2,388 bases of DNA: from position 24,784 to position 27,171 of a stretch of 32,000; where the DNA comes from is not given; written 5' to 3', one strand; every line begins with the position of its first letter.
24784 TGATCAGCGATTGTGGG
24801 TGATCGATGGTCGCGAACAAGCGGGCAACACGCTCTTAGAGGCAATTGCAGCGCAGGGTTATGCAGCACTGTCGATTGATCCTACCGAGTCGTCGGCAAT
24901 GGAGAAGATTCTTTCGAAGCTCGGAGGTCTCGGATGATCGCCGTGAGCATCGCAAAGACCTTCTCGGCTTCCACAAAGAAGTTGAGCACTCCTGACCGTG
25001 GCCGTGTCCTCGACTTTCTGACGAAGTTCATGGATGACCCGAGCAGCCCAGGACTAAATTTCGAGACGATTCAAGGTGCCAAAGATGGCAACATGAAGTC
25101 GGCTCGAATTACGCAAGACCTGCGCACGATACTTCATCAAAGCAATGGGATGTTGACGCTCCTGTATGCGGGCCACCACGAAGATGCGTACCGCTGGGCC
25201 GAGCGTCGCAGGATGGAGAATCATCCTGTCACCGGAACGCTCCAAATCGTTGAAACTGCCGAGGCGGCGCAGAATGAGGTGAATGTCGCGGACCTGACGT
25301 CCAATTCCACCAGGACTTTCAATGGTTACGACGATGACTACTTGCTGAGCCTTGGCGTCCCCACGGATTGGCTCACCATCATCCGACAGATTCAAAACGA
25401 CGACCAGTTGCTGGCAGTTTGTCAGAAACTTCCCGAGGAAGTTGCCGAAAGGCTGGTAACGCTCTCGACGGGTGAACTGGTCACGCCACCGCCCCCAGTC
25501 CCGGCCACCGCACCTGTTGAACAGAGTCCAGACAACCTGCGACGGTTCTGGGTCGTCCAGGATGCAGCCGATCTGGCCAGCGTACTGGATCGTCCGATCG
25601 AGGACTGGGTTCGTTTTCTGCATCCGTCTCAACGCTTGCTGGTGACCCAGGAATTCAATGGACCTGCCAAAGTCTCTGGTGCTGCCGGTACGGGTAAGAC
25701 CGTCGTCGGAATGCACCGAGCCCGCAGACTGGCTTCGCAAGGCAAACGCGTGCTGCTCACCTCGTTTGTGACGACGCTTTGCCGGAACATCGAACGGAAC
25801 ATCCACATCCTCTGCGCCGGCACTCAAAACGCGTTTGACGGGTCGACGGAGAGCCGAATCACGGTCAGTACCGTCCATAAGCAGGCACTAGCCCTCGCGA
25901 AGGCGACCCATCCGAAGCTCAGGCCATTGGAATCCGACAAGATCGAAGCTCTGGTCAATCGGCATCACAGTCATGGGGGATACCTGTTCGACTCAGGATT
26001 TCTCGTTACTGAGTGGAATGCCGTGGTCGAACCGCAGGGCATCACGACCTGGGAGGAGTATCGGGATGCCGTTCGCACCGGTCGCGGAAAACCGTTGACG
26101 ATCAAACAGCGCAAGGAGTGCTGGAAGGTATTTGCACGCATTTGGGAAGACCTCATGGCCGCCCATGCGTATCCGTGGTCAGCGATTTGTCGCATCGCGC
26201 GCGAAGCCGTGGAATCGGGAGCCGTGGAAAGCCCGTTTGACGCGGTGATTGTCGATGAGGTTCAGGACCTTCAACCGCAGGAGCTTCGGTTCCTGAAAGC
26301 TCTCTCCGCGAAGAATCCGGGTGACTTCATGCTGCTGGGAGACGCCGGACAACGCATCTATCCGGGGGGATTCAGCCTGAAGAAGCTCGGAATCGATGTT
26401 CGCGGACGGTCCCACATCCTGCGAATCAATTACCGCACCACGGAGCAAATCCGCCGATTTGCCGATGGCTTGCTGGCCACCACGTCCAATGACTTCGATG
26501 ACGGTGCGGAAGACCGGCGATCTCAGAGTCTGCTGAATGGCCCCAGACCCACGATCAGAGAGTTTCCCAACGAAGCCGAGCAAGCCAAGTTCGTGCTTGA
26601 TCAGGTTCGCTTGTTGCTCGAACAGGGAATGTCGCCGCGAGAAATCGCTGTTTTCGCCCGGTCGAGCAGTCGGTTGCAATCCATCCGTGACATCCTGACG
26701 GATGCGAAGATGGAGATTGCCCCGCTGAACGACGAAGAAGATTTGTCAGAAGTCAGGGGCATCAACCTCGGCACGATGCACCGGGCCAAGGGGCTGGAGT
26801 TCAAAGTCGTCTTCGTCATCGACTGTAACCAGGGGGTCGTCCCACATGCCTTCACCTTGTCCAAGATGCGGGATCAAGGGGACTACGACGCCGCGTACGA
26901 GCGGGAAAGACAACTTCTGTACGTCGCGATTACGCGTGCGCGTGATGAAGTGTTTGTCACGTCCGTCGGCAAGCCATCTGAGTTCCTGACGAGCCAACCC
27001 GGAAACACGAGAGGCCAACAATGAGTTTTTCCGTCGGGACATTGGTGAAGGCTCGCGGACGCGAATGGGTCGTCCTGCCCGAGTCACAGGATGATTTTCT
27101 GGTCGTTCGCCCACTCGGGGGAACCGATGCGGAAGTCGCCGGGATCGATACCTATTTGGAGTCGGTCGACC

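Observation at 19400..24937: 1845-aa single polypeptide combining SF2 helicase, DUF1998 zinc module, DUF559 endonuclease and an unassigned C-terminal domain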

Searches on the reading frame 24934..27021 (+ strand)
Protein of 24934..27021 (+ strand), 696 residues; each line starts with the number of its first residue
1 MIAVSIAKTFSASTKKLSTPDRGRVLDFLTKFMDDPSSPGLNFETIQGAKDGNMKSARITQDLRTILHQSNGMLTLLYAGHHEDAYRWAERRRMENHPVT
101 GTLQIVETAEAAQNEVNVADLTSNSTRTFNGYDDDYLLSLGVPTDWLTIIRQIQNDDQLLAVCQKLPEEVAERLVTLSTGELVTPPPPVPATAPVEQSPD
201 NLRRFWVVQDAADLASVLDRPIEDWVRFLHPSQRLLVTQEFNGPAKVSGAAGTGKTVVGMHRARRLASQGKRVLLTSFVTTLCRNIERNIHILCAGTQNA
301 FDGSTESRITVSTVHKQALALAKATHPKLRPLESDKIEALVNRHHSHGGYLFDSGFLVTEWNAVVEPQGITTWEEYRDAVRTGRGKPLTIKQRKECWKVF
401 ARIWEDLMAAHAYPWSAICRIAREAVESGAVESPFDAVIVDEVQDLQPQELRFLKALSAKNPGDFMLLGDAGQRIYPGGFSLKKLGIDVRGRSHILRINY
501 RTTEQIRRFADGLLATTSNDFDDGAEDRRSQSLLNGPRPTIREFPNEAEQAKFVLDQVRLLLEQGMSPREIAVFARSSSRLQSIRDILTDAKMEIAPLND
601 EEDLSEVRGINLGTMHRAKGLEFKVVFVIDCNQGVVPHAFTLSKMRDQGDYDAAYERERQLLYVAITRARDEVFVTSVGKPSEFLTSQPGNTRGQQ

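Call 6: search_protein_families(library=pfam, proteins=[window:24934-27021:+], max_evalue=0.01)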
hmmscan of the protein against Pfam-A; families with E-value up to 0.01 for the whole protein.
window:24934-27021:+ (696 aa): 9 families
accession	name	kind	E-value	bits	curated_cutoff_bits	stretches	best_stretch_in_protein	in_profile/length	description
PF13361.12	UvrD_C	-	7.9e-28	98.3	25.6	2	585-677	265-347/350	UvrD-like helicase C-terminal domain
PF00580.27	UvrD-helicase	-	6.7e-14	52.6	23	1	230-476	2-253/271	UvrD/REP helicase N-terminal domain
PF13538.12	UvrD_C_2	-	1e-11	44.9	27.4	2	648-675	22-51/52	UvrD-like helicase C-terminal domain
PF13245.12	AAA_19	-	3.9e-10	40.4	25.1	1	243-478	12-133/134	AAA domain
PF13087.12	AAA_12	-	2.2e-06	27.8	27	1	546-676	88-191/195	AAA domain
PF13401.12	AAA_22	-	0.00021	22.1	27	0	427-469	76-122/130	AAA domain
PF01443.25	Viral_helicase1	-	0.00022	21.6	21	0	612-674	179-225/228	Viral superfamily 1 RNA helicase core domain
PF13604.12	AAA_30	-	0.00051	20.3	27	0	234-301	7-77/191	AAA domain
PF09848.15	SLFN-g3_helicase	-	0.0064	16.2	24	0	247-274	6-35/354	Schlafen group 3, DNA/RNA helicase domain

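Call 7: search_protein_families(library=padloc, proteins=[window:24934-27021:+], max_evalue=0.01)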
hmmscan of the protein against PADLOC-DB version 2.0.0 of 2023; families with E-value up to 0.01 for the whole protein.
window:24934-27021:+ (696 aa): 47 families (the best 25 are shown)
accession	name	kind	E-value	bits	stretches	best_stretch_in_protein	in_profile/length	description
PDLC01087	C3a187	-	1.1e-33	114.9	2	432-686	317-551/559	NERD+UvrD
PDLC00132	GajB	-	9.5e-28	95.2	2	230-594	5-377/625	UrvD helicase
PDLC03802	RTasHel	-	1.2e-25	88.4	2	430-595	188-337/675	DRT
PDLC00117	GajB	-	1.3e-22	78.1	2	609-677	514-574/604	UrvD helicase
PDLC00104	GajB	-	3e-19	67.2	2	605-677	499-563/574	UrvD helicase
PDLC00127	GajB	-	6.6e-18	62.5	2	606-677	502-566/594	UrvD helicase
PDLC00121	GajB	-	1.8e-17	61.1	2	433-595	201-360/565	UrvD helicase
PDLC00114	GajB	-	7.6e-16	55.8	2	607-676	545-610/635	UrvD helicase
PDLC00107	GajB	-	1.8e-15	54.6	2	610-678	480-557/587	UrvD helicase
PDLC00103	GajB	-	4.2e-15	53.7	2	428-580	205-358/612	UrvD helicase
PDLC00123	GajB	-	4.4e-15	53.3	1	609-675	441-505/540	UrvD helicase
PDLC00116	GajB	-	6e-14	49.6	2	434-592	159-317/557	UrvD helicase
PDLC00130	GajB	-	1.1e-12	45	1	609-677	508-568/589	UrvD helicase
PDLC00108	GajB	-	4.7e-11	40.3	1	610-676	356-413/445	UrvD helicase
PDLC00129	GajB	-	6.9e-10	36.1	2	434-513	226-308/594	UrvD helicase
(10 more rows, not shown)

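Call 10: search_protein_families(library=ncbifam, proteins=[window:24934-27021:+], max_evalue=0.001)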
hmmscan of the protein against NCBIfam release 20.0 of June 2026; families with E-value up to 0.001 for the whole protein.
window:24934-27021:+ (696 aa): 15 families
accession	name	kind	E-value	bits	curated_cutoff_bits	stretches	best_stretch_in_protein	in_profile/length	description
TIGR01073.1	pcrA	equivalog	6.3e-24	84.3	911.2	2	593-678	530-610/725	DNA helicase PcrA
TIGR01075.1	uvrD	equivalog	1.2e-20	73.4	1144.45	2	608-676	547-608/715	DNA helicase II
NF008743.0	PRK11773.1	equivalog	5.9e-20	71.2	965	2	608-676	552-613/720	DNA helicase II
NF008276.0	PRK11054.1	equivalog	3.2e-17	62.3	543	1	398-686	394-671/684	DNA helicase IV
TIGR01074.1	rep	equivalog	3.6e-17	61.9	951.45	1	598-678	539-612/668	DNA helicase Rep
NF041464.1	HelD_BACSU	equivalog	1.6e-16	59.4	419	1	426-688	538-774/779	RNA polymerase recycling motor HelD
TIGR00609.1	recB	equivalog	1.9e-09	36.3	696.05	1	605-676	723-811/1175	exodeoxyribonuclease V subunit beta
NF008172.0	PRK10919.1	equivalog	4e-09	35.2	1168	1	601-676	543-610/673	DNA helicase Rep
NF041254.1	motor_HelR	exception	7e-09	34.5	750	0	425-515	509-600/706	RNA polymerase recycling motor ATPase HelR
NF010485.0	PRK13909.1-2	equivalog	1.6e-07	29.9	650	0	594-630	595-631/909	RecB-like helicase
NF041258.1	motor_HelR_2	exception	4.9e-06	25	1100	0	422-522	499-603/713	RNA polymerase recycling motor ATPase HelR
NF040671.1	PLuB_AAA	exception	6.4e-06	23.8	999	1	229-284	816-873/1256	PLuB system helicase-like protein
NF041465.1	HelD_MYCSM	equivalog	1.6e-05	23.2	1051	0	406-521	488-607/719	RNA polymerase recycling motor HelD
NF010487.0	PRK13909.1-4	equivalog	2e-05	23.1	759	0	462-594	363-501/924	RecB-like helicase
TIGR02785.1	addA_Gpos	equivalog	2.2e-05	22.5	707.65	0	609-632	783-806/1234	helicase-exonuclease AddAB subunit AddA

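Call 41: search_solved_structures(query=window:24934-27021:+, max_evalue=0.01, show_alignments=0)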
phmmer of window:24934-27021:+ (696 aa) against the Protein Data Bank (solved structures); distinct sequences matched with E-value up to 0.01: 14.
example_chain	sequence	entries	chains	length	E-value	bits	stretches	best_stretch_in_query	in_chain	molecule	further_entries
1pjr_A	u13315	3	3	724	7.6e-17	64.2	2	587-679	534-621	PCRA | ATP-DEPENDENT HELICASE PCRA | HELICASE PCRA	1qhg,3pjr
9dci_A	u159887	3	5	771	6e-15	57.9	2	588-677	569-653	ATP-dependent DNA helicase UvrD1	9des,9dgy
4c2u_A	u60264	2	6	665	1.2e-12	50.3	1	584-683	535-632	DNA HELICASE II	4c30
4c2t_A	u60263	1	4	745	1.9e-12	49.6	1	584-683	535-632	DNA HELICASE II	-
3lfu_A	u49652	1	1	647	3.8e-12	48.7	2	608-676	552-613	DNA helicase II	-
2is1_A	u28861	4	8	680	4.6e-12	48.4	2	608-676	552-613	DNA helicase II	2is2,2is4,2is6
2pjr_B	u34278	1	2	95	1.3e-09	40.3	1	610-679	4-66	PROTEIN (HELICASE PCRA)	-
1qhh_D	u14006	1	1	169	5.3e-09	38.3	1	610-679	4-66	PROTEIN (PCRA (SUBUNIT))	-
1uaa_A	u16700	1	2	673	2e-07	33.1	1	601-676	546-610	PROTEIN (ATP-DEPENDENT DNA HELICASE REP.)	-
6yxu_H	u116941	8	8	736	8.4e-06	27.7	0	432-520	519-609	RNA polymerase-associated transcription factor HelD | Helicase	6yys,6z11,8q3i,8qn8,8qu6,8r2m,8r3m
9xzj_F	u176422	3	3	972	2.2e-05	26.3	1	610-677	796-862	F-box DNA helicase 1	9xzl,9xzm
2pjr_A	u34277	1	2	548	7.9e-05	24.5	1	434-592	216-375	PROTEIN (HELICASE PCRA)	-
1qhh_B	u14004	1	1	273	0.00082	21.1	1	434-593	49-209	PROTEIN (PCRA (SUBUNIT))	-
6wvk_H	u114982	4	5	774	0.00096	20.9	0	427-690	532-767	DNA helicase IV | DNA helicase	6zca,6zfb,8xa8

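Call 99: search_dna_similar(query=window:24934-27021:+, collection=plasmids, mode=protein, max_evalue=1e-20, max_rows=30)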
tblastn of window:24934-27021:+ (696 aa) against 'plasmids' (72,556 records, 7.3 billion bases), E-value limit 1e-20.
Records with a match: 62; places in all: 63; records where one place covers at least 80% of the query: 47.
Best place of each record, by identity: <60% 62.
By first word of the organism name: Escherichia 15; Streptomyces 5; Pseudomonas 4; Bacillus 4; Thermus 3; Pseudanabaena 3; Shinella 2; Gemmobacter 2; Klebsiella 2; Haematobacter 2; and 18 more.
By predicted mobility (MOB-suite, as given by PLSDB): non-mobilizable 33; mobilizable 15; conjugative 14.
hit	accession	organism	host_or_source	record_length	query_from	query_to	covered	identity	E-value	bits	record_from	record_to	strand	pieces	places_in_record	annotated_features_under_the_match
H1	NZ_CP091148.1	Pseudomonas avellanae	hazelnut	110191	1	685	98%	37.4%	3e-120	403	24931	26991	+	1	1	3'-5' exonuclease | site-specific DNA-methyltransferase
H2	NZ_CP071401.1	Rhizobium leguminosarum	lentil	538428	6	686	98%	37.4%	2e-122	410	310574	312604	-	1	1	3'-5' exonuclease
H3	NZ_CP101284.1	Phenylobacterium sp. LH3H17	-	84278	6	686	98%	37.2%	1e-115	389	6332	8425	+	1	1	3'-5' exonuclease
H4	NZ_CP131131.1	Shinella zoogloeoides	isolate,Activated charcoal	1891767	1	685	98%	36.9%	3e-122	409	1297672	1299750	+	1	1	none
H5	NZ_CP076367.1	Gemmobacter fulvus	cell culture,Anabaena culture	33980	6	685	98%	37.0%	3e-124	415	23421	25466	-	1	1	3'-5' exonuclease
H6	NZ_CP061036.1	Sphingomonas aliaeris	whole organism,Pork steak,pork steak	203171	6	685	98%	36.7%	2e-117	395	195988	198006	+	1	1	UvrD-helicase domain-containing protein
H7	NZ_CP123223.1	Pseudomonas amygdali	Aesculus hippocastanum,cell culture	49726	1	694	100%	35.9%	9e-117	393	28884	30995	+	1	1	UvrD-helicase domain-containing protein | site-specific DNA-methyltransferase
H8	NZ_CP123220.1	Pseudomonas amygdali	Aesculus hippocastanum,cell culture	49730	1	694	100%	35.9%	9e-117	393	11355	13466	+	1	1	UvrD-helicase domain-containing protein | site-specific DNA-methyltransferase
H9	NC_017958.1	Tistrella mobilis KA081020-065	-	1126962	6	686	98%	36.5%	2e-114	387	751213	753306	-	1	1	record has no annotation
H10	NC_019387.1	Thermus oshimai JL-2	-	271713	4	688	98%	36.2%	2e-114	386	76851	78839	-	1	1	3'-5' exonuclease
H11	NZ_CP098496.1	Qipengyuania citrea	whole organism,South China Sea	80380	7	685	98%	36.2%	3e-115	389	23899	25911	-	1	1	3'-5' exonuclease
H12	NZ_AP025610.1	Thermus thermophilus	-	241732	6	686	98%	35.4%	2e-103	354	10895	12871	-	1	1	3'-5' exonuclease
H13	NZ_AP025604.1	Thermus thermophilus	-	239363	6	675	96%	35.3%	4e-100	344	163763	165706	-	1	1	3'-5' exonuclease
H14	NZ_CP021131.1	Meiothermus taiwanensis WR-220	-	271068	2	687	99%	34.4%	6e-104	356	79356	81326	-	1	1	3'-5' exonuclease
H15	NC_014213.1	Allomeiothermus silvanus DSM 9946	hot spring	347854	5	685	98%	34.5%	5e-109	370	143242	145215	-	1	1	3'-5' exonuclease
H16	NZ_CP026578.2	Escherichia coli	Homo sapiens,Culture,Rectal swab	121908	4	686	98%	33.0%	9e-98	338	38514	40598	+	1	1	ATP-dependent helicase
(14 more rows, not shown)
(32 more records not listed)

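Call 100: get_annotated_region(hit=H1, flank=9000)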
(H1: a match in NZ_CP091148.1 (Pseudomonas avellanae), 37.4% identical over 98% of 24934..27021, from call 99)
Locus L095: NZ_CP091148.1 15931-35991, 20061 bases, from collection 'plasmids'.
description: Pseudomonas avellanae strain NCPPB 4222 plasmid p1NCPPB4222, complete sequence
organism: Pseudomonas avellanae (NCBI taxid 46257)
taxonomy: Bacteria; Pseudomonadota; Gammaproteobacteria; Pseudomonadales; Pseudomonadaceae; Pseudomonas; Pseudomonas avellanae
host: -; source: hazelnut; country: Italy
typing (MOB-suite, as given by PLSDB): conjugative; replicon rep_cluster_283; relaxase MOBP; mating-pair formation MPF_I
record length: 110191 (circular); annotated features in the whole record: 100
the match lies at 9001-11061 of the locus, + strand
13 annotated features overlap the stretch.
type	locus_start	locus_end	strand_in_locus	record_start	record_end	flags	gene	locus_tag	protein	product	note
CDS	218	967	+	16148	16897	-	-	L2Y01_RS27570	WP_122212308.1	IS5 family transposase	-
CDS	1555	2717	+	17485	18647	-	-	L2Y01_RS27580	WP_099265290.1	IS3 family transposase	-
CDS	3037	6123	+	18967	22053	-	-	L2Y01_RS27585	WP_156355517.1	BPTD_3080 family restriction endonuclease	-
CDS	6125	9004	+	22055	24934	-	-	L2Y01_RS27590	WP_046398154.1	site-specific DNA-methyltransferase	GO:0009307 - DNA restriction-modification system [Evidence IEA]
CDS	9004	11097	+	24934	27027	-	-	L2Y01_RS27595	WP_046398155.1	3'-5' exonuclease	-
CDS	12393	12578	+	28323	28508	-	-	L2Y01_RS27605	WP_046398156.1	hypothetical protein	-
CDS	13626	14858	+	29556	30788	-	-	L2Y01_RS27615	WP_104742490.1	IS91 family transposase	-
CDS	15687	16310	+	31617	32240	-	-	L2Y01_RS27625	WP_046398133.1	hypothetical protein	-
CDS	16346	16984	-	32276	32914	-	-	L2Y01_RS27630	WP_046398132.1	RES family NAD+ phosphorylase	-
CDS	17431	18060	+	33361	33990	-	parA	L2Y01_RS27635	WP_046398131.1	ParA family partition ATPase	-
CDS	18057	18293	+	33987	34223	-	-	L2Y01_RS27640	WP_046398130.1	hypothetical protein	-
CDS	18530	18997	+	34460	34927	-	-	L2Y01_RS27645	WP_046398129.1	hypothetical protein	-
CDS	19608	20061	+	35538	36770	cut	-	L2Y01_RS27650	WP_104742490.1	IS91 family transposase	-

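Call 101: get_annotated_region(hit=H10, flank=9000)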
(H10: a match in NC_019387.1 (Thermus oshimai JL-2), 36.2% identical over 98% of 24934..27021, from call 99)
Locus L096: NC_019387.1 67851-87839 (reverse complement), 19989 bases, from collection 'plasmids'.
description: Thermus oshimai JL-2 plasmid pTHEOS01, complete sequence
organism: Thermus oshimai JL-2 (NCBI taxid 751945)
taxonomy: Bacteria; Deinococcota; Deinococci; Thermales; Thermaceae; Thermus; Thermus oshimai; Thermus oshimai JL-2
host: -; source: -; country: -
typing (MOB-suite, as given by PLSDB): non-mobilizable; replicon rep_cluster_1062
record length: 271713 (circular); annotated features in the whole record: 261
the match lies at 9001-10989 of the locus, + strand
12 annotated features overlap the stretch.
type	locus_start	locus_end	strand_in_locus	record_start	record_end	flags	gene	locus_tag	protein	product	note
CDS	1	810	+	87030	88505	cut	-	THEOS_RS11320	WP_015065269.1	TROVE domain-containing protein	-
CDS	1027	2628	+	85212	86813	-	-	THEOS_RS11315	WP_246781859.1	vWA domain-containing protein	-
CDS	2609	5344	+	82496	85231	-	-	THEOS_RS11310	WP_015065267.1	tubulin-like doman-containing protein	-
CDS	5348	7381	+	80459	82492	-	-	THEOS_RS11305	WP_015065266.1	hypothetical protein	-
CDS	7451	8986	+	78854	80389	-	brxL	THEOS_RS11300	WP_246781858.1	BREX system Lon protease-like protein BrxL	GO:0030163 - protein catabolic process [Evidence IEA]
CDS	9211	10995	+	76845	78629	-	-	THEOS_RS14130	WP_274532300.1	3'-5' exonuclease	-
CDS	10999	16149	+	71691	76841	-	-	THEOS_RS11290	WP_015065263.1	RecQ family ATP-dependent DNA helicase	GO:0006310 - DNA recombination [Evidence IEA]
CDS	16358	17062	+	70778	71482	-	-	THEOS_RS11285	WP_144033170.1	hypothetical protein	-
CDS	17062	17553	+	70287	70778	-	-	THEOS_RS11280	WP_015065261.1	hypothetical protein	-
CDS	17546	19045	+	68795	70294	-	-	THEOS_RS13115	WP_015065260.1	hypothetical protein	-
CDS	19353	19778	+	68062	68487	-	-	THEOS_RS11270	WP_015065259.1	hypothetical protein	-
CDS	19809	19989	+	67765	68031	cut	-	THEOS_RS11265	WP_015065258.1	hypothetical protein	-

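Call 102: get_annotated_region(hit=H16, flank=9000)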
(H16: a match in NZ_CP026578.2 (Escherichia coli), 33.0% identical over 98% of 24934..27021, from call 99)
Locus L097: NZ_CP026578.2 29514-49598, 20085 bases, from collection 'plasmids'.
description: Escherichia coli strain WCHEC005237 plasmid pQnrS1_005237, complete sequence
organism: Escherichia coli (NCBI taxid 562)
taxonomy: Bacteria; Pseudomonadota; Gammaproteobacteria; Enterobacterales; Enterobacteriaceae; Escherichia; Escherichia coli
host: -; source: Homo sapiens,Culture,Rectal swab; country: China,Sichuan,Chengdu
typing (MOB-suite, as given by PLSDB): conjugative; replicon IncFIB,rep_cluster_1804; relaxase MOBC; mating-pair formation MPF_T
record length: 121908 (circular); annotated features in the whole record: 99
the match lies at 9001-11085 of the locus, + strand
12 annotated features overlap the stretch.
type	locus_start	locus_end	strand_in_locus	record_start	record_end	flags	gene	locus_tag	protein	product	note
CDS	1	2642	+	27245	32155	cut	-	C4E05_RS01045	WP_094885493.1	class I SAM-dependent DNA methyltransferase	-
CDS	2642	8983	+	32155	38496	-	-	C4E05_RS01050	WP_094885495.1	DEAD/DEAH box helicase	-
CDS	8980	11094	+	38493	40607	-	-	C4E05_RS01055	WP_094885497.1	ATP-dependent helicase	-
CDS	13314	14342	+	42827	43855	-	-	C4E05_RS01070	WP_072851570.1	tyrosine-type recombinase/integrase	GO:0015074 - DNA integration [Evidence IEA]; GO:0006310 - DNA recombination [Evidence IEA]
CDS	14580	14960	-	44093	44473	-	-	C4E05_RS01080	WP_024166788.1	type II toxin-antitoxin system death-on-curing family toxin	-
CDS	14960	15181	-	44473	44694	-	-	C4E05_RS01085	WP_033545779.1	type II toxin-antitoxin system prevent-host-death family antitoxin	GO:0008219 - cell death [Evidence IEA]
CDS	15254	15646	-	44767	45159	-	-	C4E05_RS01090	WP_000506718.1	S24 family peptidase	-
CDS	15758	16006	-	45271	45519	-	-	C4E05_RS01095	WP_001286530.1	DNA polymerase III subunit theta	-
CDS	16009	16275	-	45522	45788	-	-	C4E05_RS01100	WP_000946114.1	hypothetical protein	-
CDS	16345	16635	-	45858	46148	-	-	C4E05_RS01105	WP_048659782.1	hypothetical protein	-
CDS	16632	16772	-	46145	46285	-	-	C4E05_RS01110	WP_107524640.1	DUF4752 family protein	-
CDS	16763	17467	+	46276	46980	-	-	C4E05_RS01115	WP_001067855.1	IS6-like element IS26 family transposase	GO:0006313 - DNA transposition [Evidence IEA]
